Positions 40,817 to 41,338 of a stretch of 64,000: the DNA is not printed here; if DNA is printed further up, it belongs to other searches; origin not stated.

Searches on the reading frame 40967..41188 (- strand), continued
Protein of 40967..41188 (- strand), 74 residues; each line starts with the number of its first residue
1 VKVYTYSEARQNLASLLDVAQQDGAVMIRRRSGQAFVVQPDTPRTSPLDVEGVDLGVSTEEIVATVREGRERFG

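Call 84: find_encoding_contigs(protein=P0237, flank=1500, max_places=4)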
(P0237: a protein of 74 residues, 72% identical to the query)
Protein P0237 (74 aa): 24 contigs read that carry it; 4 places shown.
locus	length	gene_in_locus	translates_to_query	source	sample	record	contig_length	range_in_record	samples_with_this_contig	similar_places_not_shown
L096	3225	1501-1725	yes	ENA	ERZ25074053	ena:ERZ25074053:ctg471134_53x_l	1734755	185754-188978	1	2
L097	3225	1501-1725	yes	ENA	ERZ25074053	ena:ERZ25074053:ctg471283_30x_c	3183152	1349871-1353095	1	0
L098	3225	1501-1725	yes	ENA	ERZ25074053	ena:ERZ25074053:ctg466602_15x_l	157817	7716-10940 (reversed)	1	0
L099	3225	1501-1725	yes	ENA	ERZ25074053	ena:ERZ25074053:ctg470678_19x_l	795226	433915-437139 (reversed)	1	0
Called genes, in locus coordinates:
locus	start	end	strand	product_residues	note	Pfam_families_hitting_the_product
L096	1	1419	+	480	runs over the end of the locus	PF00308:Bac_DnaA (faint), PF00931:NB-ARC (faint), PF01695:IstB_IS21, PF04851:ResIII (weak), PF13191:AAA_16 (faint), PF20720:nSTAND3 (faint), PF00004:AAA (weak), PF01695:IstB_IS21, +5 more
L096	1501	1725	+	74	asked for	PF02604:PhdYeFM_antitox (weak)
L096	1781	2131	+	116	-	PF11969:DcpS_C, PF01230:HIT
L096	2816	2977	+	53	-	-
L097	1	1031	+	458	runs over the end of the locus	PF01695:IstB_IS21, PF02562:PhoH (faint), PF04851:ResIII (faint), PF13191:AAA_16 (faint), PF24883:NPHP3_N (faint), PF00005:ABC_tran (faint), PF01695:IstB_IS21, PF00308:Bac_DnaA (weak), +8 more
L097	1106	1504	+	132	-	PF01850:PIN, PF10130:PIN_2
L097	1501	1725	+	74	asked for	PF02604:PhdYeFM_antitox (weak)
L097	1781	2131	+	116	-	PF11969:DcpS_C, PF01230:HIT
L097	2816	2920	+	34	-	-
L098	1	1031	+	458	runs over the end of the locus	PF01695:IstB_IS21, PF04851:ResIII (faint), PF13191:AAA_16 (faint), PF00005:ABC_tran (faint), PF00931:NB-ARC (faint), PF00004:AAA (weak), PF01695:IstB_IS21, PF00308:Bac_DnaA (weak), +7 more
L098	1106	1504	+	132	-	PF01850:PIN, PF10130:PIN_2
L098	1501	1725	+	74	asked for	PF02604:PhdYeFM_antitox (weak)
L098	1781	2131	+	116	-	PF11969:DcpS_C, PF01230:HIT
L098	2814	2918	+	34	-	-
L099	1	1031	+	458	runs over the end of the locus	PF01695:IstB_IS21, PF02562:PhoH (faint), PF04851:ResIII (faint), PF13191:AAA_16 (faint), PF24883:NPHP3_N (faint), PF00005:ABC_tran (faint), PF01695:IstB_IS21, PF00308:Bac_DnaA (weak), +8 more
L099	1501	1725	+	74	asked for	PF02604:PhdYeFM_antitox (weak)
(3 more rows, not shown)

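Call 85: find_encoding_contigs(protein=P0143, flank=1500, max_places=4)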
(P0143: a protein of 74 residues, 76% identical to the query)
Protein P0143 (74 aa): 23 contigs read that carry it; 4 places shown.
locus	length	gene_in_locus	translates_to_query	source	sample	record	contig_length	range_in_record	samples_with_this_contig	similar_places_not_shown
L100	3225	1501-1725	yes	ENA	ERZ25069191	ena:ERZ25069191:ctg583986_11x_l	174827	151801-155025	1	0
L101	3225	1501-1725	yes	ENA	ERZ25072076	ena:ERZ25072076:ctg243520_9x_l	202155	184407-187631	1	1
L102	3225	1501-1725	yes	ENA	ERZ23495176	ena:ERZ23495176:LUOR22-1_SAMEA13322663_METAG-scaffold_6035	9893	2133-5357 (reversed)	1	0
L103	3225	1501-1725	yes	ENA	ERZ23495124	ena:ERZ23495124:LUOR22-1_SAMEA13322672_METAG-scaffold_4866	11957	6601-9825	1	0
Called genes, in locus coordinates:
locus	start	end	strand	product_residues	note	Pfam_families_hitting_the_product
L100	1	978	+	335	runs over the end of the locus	PF00005:ABC_tran, PF08352:oligo_HPY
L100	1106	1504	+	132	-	PF01850:PIN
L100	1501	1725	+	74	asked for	PF02604:PhdYeFM_antitox (weak)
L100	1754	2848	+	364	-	PF02746:MR_MLE_N, PF13378:MR_MLE_C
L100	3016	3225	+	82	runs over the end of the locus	-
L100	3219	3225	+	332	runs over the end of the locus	PF00155:Aminotran_1_2, PF12897:Asp_aminotransf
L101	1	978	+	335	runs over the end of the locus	PF00005:ABC_tran, PF08352:oligo_HPY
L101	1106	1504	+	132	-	PF01850:PIN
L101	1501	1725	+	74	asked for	PF02604:PhdYeFM_antitox (weak)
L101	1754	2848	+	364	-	PF02746:MR_MLE_N, PF13378:MR_MLE_C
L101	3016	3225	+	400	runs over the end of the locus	PF00155:Aminotran_1_2, PF12897:Asp_aminotransf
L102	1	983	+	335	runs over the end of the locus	PF00005:ABC_tran, PF08352:oligo_HPY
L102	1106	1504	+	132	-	PF01850:PIN, PF10130:PIN_2 (faint)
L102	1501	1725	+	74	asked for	PF02604:PhdYeFM_antitox (weak)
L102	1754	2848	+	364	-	PF02746:MR_MLE_N, PF13378:MR_MLE_C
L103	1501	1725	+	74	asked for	PF02604:PhdYeFM_antitox (weak)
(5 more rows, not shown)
